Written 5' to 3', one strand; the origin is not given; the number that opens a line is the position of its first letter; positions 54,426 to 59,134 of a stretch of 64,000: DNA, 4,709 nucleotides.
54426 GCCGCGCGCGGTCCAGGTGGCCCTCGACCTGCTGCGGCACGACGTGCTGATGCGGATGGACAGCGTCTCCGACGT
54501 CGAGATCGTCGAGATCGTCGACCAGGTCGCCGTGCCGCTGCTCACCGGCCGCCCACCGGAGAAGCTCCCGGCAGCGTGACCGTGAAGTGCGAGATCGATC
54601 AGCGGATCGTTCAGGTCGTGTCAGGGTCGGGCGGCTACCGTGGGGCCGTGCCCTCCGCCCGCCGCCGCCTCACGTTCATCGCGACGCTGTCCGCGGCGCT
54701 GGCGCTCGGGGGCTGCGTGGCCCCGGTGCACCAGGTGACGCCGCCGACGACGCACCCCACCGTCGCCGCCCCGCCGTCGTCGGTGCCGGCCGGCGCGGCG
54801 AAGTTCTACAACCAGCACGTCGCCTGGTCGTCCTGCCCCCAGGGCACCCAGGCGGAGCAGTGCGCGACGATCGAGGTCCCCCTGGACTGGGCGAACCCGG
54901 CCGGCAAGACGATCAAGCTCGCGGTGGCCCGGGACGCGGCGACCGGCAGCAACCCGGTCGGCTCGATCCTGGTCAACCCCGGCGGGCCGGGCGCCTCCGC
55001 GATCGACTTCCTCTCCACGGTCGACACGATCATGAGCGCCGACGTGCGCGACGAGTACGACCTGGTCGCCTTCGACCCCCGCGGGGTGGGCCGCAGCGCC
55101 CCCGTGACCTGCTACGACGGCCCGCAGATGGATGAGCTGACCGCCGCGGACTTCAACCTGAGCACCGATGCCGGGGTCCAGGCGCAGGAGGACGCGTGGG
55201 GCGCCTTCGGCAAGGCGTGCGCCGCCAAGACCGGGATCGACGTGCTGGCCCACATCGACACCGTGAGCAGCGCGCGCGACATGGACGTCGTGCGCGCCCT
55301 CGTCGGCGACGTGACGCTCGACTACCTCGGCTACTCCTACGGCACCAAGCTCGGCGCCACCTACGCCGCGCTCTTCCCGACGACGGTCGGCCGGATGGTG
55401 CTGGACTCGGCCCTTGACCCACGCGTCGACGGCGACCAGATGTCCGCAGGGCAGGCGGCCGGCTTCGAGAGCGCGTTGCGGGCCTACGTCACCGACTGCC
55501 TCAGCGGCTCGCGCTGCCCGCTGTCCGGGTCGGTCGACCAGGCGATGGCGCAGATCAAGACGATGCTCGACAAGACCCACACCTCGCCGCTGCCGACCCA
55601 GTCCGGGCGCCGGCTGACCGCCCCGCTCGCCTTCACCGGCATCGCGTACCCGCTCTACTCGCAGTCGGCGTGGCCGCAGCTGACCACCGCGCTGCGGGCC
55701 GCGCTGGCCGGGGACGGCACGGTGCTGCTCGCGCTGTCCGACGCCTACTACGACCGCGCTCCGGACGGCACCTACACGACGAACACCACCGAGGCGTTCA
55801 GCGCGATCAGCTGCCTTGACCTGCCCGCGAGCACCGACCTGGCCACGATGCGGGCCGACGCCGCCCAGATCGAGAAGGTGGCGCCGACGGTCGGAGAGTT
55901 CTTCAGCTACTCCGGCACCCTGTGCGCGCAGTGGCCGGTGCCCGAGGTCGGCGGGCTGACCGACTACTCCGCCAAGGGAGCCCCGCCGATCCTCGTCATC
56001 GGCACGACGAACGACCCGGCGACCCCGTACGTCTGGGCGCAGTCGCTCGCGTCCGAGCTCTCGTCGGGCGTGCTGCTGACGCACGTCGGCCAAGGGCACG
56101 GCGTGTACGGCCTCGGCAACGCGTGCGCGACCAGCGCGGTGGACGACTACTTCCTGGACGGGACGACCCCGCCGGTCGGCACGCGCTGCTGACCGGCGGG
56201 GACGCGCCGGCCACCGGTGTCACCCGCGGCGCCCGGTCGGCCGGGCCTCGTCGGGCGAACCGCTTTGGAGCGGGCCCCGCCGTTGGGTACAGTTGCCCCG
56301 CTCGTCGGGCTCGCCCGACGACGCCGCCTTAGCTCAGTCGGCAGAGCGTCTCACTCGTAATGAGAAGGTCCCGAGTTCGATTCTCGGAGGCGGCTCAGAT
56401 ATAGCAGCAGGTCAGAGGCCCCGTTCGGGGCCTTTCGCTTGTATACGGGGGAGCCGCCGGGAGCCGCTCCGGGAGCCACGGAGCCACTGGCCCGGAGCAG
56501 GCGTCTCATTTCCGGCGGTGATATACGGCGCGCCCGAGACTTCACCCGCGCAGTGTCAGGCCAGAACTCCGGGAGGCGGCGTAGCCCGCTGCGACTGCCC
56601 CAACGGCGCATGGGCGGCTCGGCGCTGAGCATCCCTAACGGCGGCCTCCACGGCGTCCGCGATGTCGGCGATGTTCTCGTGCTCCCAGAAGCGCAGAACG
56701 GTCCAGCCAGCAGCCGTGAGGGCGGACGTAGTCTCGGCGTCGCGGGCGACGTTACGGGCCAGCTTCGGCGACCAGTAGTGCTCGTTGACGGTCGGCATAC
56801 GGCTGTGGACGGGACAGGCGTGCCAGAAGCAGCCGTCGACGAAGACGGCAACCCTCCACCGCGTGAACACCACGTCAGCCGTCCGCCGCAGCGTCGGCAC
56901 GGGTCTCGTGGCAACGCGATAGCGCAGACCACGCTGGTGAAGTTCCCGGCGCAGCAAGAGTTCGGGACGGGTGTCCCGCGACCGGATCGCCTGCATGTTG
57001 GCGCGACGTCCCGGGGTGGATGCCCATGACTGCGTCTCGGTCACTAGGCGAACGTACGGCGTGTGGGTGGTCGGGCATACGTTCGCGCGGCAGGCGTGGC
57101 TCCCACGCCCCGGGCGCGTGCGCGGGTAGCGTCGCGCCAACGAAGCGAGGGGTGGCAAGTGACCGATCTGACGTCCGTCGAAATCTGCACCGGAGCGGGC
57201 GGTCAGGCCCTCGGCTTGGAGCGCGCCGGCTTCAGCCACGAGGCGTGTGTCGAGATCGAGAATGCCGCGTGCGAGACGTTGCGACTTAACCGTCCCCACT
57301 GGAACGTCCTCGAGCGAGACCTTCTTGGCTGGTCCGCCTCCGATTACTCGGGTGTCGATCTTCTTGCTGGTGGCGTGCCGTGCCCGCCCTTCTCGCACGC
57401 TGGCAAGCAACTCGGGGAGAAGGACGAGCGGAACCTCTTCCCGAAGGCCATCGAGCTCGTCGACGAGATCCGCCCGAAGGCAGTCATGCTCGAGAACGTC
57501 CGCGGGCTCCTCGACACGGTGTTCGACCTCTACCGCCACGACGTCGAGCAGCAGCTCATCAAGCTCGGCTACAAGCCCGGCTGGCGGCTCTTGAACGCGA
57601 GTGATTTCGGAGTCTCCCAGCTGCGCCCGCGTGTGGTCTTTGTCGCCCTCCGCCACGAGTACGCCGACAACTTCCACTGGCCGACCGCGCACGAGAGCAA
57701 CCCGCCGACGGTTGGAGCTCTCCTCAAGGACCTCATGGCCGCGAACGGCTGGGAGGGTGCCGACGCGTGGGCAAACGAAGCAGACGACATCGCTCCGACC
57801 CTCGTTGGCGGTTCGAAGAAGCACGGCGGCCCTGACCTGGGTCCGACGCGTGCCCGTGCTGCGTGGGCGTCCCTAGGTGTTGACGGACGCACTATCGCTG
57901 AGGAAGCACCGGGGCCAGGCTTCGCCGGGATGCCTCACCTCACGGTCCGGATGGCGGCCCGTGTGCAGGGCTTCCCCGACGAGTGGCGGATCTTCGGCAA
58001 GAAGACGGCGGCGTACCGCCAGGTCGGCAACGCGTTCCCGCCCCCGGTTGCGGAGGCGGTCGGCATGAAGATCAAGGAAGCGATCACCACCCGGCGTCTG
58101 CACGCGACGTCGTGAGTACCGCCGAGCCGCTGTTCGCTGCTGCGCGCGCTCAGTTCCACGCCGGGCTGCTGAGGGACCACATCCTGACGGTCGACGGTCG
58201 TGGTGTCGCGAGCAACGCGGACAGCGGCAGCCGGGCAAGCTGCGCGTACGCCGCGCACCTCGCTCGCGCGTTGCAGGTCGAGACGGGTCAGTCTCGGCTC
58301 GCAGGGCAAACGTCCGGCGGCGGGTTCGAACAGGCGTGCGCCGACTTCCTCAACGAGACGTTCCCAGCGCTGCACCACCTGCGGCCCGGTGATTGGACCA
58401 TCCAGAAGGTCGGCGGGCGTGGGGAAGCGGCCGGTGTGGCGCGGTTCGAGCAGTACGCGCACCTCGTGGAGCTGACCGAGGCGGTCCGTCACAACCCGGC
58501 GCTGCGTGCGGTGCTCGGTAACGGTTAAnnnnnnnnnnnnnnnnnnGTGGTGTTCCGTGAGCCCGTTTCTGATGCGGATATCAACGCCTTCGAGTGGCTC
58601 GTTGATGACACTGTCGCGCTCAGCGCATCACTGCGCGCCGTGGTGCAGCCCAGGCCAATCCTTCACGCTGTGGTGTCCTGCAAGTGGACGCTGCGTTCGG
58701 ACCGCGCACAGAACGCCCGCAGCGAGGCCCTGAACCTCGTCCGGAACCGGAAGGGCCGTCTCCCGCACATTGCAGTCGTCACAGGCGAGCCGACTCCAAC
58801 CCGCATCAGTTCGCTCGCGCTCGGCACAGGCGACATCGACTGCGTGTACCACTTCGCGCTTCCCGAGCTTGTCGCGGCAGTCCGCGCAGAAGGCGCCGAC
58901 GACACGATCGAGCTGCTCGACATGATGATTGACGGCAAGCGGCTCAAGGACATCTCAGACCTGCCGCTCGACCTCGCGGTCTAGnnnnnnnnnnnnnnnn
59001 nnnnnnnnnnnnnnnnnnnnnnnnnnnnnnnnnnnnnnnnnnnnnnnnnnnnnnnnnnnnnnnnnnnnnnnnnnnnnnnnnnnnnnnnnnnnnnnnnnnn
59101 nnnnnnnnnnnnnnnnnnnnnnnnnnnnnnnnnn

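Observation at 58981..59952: Convergent neighbour shares the catalytic/recognition motif of the dead endonuclease: a possible replacement REase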

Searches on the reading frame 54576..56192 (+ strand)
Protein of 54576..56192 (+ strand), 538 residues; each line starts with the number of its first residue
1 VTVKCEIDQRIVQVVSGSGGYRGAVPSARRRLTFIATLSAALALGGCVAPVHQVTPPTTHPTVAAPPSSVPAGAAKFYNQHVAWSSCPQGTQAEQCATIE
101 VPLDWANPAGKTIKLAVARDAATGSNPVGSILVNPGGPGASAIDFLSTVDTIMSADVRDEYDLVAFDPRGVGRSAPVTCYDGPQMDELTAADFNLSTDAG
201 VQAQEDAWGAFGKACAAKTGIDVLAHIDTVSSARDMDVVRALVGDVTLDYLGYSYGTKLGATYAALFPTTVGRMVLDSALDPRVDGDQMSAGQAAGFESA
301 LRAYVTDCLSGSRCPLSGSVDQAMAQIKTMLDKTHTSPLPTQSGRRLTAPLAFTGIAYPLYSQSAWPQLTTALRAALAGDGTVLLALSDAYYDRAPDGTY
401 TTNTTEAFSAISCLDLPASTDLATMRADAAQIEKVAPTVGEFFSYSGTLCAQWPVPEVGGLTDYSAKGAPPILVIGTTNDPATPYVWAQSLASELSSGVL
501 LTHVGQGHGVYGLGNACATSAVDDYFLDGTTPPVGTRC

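Call 60: search_protein_families(library=pfam, proteins=[window:54576-56192:+], max_evalue=0.01)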
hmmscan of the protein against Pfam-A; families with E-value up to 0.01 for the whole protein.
window:54576-56192:+ (538 aa): 2 families
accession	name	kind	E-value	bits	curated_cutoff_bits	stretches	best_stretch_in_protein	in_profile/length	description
PF08386.16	Abhydrolase_4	-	1.7e-28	99.2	21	1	437-538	2-103/103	TAP-like protein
PF00561.26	Abhydrolase_1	-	1.9e-19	70.8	25.8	1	131-488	3-218/245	alpha/beta hydrolase fold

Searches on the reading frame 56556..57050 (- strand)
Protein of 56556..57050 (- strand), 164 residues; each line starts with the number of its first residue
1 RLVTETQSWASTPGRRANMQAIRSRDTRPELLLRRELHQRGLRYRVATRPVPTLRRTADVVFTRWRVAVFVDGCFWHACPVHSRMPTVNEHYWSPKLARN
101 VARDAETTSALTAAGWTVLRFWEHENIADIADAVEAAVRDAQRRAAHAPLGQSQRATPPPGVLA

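Call 3: search_protein_families(library=pfam, proteins=[window:56556-57050:-], max_evalue=1)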
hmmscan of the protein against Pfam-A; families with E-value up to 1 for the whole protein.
window:56556-57050:- (164 aa): 3 families
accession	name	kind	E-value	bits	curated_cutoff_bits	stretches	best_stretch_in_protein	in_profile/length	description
PF03852.21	Vsr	-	1.8e-19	69.8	27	1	15-78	9-69/74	DNA mismatch endonuclease Vsr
PF04480.18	DUF559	-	1.1e-07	32.2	20.6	1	100-136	67-103/109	Protein of unknown function (DUF559)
PF18741.7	MTES_1575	-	0.0022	18.4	38.2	1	98-135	53-90/96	REase_MTES_1575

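Call 4: search_protein_families(library=ncbifam, proteins=[window:56556-57050:-], max_evalue=1)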
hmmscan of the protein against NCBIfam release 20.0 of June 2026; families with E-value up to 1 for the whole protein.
window:56556-57050:- (164 aa): 2 families
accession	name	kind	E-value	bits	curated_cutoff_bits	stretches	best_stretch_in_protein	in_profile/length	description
TIGR00632.1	vsr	subfamily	1.2e-39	135.3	97.85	1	13-125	8-119/119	DNA mismatch endonuclease Vsr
NF007294.0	PRK09767.1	equivalog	4.3e-05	23.6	218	1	100-145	69-114/117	DUF559 domain-containing protein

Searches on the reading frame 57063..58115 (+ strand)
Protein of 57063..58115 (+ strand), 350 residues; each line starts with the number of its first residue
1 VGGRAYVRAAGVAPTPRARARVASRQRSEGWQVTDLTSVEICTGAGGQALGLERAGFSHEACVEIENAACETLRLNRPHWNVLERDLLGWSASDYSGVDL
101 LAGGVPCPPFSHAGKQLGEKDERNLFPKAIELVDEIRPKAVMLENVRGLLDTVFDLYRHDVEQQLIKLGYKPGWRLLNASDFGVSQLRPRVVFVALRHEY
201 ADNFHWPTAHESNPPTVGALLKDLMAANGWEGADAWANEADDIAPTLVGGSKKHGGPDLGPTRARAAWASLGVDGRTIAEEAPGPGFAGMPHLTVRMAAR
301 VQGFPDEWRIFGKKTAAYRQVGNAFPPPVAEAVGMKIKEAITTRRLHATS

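Call 3: search_protein_families(library=pfam, proteins=[window:57063-58115:+], max_evalue=1)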
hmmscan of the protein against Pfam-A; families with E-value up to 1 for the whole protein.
window:57063-58115:+ (350 aa): 1 family
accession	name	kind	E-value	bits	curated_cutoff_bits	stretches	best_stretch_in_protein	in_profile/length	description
PF00145.23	DNA_methylase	-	1.5e-64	218.9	22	1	37-338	2-323/324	C-5 cytosine-specific DNA methylase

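Call 4: search_protein_families(library=ncbifam, proteins=[window:57063-58115:+], max_evalue=1)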
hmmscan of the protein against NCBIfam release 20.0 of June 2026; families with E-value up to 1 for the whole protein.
window:57063-58115:+ (350 aa): 2 families
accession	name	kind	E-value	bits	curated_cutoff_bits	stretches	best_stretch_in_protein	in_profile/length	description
TIGR00675.1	dcm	superfamily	2.7e-47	162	100.65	2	39-221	2-185/329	DNA (cytosine-5-)-methyltransferase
NF007772.0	PRK10458.1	subfamily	0.00066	18.3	710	1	292-342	403-457/472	DNA cytosine methylase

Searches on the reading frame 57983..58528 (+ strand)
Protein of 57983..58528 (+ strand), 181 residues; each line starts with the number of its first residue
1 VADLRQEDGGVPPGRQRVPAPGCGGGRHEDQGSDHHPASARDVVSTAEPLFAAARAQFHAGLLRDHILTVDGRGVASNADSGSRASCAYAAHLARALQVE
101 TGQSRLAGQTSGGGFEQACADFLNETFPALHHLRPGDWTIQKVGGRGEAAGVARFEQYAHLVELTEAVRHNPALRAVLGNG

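Call 3: search_protein_families(library=pfam, proteins=[window:57983-58528:+], max_evalue=1)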
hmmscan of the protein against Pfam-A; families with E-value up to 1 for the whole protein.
window:57983-58528:+ (181 aa): 1 family
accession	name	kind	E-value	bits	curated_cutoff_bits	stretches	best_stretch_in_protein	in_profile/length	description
PF09015.16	NgoMIV_restric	-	4.6e-34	118.3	23.2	1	58-180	1-122/275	NgoMIV restriction enzyme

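Call 4: search_protein_families(library=ncbifam, proteins=[window:57983-58528:+], max_evalue=1)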
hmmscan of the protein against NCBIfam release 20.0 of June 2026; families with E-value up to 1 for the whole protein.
window:57983-58528:+ (181 aa): 0 families

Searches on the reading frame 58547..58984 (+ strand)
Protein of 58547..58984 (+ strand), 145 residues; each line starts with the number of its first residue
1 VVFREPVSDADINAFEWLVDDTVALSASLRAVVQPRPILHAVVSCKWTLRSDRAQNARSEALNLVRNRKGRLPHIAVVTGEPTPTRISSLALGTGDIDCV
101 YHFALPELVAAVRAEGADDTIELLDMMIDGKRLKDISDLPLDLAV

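Call 3: search_protein_families(library=pfam, proteins=[window:58547-58984:+], max_evalue=1)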
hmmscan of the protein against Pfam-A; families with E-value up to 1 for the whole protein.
window:58547-58984:+ (145 aa): 1 family
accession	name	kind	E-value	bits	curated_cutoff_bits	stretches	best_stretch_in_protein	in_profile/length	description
PF09015.16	NgoMIV_restric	-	4.4e-72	243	23.2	1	1-145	131-275/275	NgoMIV restriction enzyme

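Call 4: search_protein_families(library=ncbifam, proteins=[window:58547-58984:+], max_evalue=1)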
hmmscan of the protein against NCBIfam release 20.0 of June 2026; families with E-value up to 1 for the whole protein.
window:58547-58984:+ (145 aa): 0 families
